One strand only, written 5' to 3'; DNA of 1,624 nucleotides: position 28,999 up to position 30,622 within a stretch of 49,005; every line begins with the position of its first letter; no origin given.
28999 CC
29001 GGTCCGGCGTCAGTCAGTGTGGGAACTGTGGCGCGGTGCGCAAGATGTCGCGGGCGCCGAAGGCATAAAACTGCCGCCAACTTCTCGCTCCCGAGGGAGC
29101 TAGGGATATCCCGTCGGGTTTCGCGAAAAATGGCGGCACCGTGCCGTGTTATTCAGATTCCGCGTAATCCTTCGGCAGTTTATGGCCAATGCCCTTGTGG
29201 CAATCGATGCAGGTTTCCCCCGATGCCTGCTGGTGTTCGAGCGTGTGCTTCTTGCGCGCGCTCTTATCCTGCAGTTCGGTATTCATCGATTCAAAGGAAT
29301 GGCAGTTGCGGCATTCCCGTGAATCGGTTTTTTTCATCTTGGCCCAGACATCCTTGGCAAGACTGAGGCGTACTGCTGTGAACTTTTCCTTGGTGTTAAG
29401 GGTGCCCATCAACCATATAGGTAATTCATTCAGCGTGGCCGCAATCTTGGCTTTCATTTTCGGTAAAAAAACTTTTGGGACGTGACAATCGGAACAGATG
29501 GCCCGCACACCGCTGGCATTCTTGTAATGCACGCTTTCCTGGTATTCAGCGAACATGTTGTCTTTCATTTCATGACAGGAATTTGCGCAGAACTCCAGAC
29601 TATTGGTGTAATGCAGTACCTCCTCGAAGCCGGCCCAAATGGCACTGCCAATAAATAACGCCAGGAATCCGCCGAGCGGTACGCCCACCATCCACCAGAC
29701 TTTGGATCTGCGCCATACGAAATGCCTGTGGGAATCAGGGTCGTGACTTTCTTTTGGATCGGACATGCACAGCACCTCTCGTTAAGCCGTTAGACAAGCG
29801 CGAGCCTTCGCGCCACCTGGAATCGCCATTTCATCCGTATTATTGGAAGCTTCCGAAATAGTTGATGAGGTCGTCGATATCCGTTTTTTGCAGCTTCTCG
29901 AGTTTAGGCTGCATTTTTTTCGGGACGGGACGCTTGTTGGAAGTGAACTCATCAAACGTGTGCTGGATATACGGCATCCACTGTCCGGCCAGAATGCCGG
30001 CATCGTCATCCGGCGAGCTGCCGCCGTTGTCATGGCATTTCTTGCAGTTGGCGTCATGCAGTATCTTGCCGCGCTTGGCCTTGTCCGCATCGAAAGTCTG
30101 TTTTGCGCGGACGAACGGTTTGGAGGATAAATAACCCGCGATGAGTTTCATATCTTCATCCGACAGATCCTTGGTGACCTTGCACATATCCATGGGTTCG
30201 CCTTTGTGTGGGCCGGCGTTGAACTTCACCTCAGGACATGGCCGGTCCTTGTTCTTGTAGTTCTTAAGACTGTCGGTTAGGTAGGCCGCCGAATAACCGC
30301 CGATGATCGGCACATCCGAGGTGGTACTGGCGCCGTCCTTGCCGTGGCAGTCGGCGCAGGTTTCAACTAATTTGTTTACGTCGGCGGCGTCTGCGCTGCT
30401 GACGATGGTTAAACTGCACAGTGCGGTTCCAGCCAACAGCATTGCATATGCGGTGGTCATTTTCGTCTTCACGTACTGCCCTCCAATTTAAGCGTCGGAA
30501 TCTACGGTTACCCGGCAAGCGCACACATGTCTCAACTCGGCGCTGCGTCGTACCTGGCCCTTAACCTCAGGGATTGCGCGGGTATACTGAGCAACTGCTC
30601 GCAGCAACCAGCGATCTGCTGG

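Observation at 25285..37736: Complete Mtr-type extracellular electron transfer locus (two MtrC/OmcA paralogs, CymA-like, diheme cyt c, mtrCAB) flanked by FNR-type regulators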

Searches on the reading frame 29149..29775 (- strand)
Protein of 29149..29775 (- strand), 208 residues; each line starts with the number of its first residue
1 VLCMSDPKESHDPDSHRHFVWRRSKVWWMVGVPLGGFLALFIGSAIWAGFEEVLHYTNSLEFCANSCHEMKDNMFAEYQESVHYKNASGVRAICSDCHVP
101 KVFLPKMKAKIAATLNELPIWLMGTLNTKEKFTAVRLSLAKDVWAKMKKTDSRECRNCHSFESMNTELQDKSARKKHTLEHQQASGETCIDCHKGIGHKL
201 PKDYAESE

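Call 4: search_protein_families(library=ncbifam, proteins=[window:29149-29775:-], max_evalue=0.001)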
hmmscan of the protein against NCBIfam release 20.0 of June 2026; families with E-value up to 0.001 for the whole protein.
window:29149-29775:- (208 aa): 5 families
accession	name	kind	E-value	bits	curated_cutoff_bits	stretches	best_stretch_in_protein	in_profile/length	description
TIGR02161.1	napC_nirT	subfamily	9.6e-62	208.1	310.6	1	39-202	24-183/185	periplasmic nitrate (or nitrite) reductase c-type cytochrome, NapC/NirT family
TIGR02162.1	torC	equivalog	4.9e-56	190.7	478.2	1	18-204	5-184/387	pentaheme c-type cytochrome TorC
NF007906.0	PRK10617.1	equivalog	2.9e-54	184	349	1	22-202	12-192/200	cytochrome c-type protein NapC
NF011606.0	PRK15032.1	equivalog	2.9e-39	135.3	455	1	51-202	36-183/390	pentaheme c-type cytochrome TorC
TIGR03153.1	cytochr_NrfH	equivalog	1.1e-13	51.4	134.2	1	39-198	7-138/138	cytochrome c nitrite reductase small subunit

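Call 5: search_protein_families(library=pfam, proteins=[window:29149-29775:-], max_evalue=0.01)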
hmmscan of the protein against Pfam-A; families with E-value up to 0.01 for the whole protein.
window:29149-29775:- (208 aa): 6 families
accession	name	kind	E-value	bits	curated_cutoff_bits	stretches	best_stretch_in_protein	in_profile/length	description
PF03264.19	Cytochrom_NNT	-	1.1e-60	204.7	24.1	1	37-202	13-173/174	NapC/NirT cytochrome c family, N-terminal region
PF02085.21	Cytochrom_CIII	-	3.2e-05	24.6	22.9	0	148-196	42-85/101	Class III cytochrome C family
PF22113.1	Mtrc-MtrF_II-IV_dom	-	0.00032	20.7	30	0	145-194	113-164/176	Outer membrane cytochrome MtrC/MtrF-like, domains II/IV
PF14522.11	Cytochrome_C7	-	0.00036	20.7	24.8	1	151-196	12-51/67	Cytochrome c7 and related cytochrome c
PF14537.11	Cytochrom_c3_2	-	0.00081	20.2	25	0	144-195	18-66/79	Cytochrome c3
PF15161.11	Neuropep_like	-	0.0028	17.7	27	1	151-171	12-32/61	Neuropeptide-like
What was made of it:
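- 29149..29766 (-): NapC/NirT-family (CymA-like) membrane-anchored tetraheme quinol dehydrogenase with CX3CH at heme site 1. TIGR02161 208 bits, below its cut-off of 310 (calls 4, 5).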

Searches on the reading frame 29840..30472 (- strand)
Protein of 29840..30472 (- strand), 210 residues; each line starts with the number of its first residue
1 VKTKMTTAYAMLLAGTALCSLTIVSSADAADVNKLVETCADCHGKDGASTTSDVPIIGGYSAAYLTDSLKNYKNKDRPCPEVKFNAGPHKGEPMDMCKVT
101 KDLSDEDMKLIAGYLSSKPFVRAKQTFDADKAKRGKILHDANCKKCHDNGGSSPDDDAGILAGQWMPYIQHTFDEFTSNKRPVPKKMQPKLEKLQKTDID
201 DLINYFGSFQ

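Call 4: search_protein_families(library=ncbifam, proteins=[window:29840-30472:-], max_evalue=0.001)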
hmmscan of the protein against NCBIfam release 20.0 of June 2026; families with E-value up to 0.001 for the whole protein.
window:29840-30472:- (210 aa): 6 families
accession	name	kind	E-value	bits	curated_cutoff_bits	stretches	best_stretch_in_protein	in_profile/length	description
NF049874.1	PdsA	exception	2.9e-44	151.3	330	1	27-210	16-198/198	periplasmic diheme shuttle PdsA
TIGR00782.1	ccoP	equivalog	2.1e-06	27.2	179.95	1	35-152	114-223/285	cytochrome-c oxidase, cbb3-type subunit III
TIGR03045.1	PS_II_C550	equivalog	2.7e-06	27.1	177.75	0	126-159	45-78/159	photosystem II cytochrome c-550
NF050122.1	bc1_QcrC_actin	exception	2.6e-05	23.7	200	0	103-171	102-171/253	cytochrome bc1 complex diheme cytochrome c subunit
NF040606.1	CytoC_perox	subfamily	0.00034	19.9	150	0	126-152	292-318/524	di-heme-cytochrome C peroxidase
NF045930.1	Cytc6PetJCyano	equivalog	0.00043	20.2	135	0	125-152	21-48/110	cytochrome c6 PetJ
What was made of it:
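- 29840..30472 (-): PdsA-like periplasmic diheme cytochrome c. NF049874 PdsA, E 3e-44, matched over its full length but at 151 bits, below the cut-off of 330 (call 4).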

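Call 5: search_protein_families(library=pfam, proteins=[window:29840-30472:-], max_evalue=0.01)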
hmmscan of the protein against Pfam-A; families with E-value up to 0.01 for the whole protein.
window:29840-30472:- (210 aa): 5 families
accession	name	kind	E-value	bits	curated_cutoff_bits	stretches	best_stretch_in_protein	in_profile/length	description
PF00034.26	Cytochrom_C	-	1e-12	49.6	21.3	1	30-117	2-88/90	Cytochrome c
PF13442.11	Cytochrome_CBB3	-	3.4e-10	40.5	27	1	131-205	2-67/68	Cytochrome C oxidase, cbb3-type, subunit III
PF14495.11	Cytochrom_C550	-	6.9e-07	29.5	27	1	124-158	18-52/136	Cytochrome c-550 domain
PF14522.11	Cytochrome_C7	-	0.001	19.3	24.8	0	139-148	12-49/67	Cytochrome c7 and related cytochrome c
PF22113.1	Mtrc-MtrF_II-IV_dom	-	0.0096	15.9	30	0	33-153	26-94/176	Outer membrane cytochrome MtrC/MtrF-like, domains II/IV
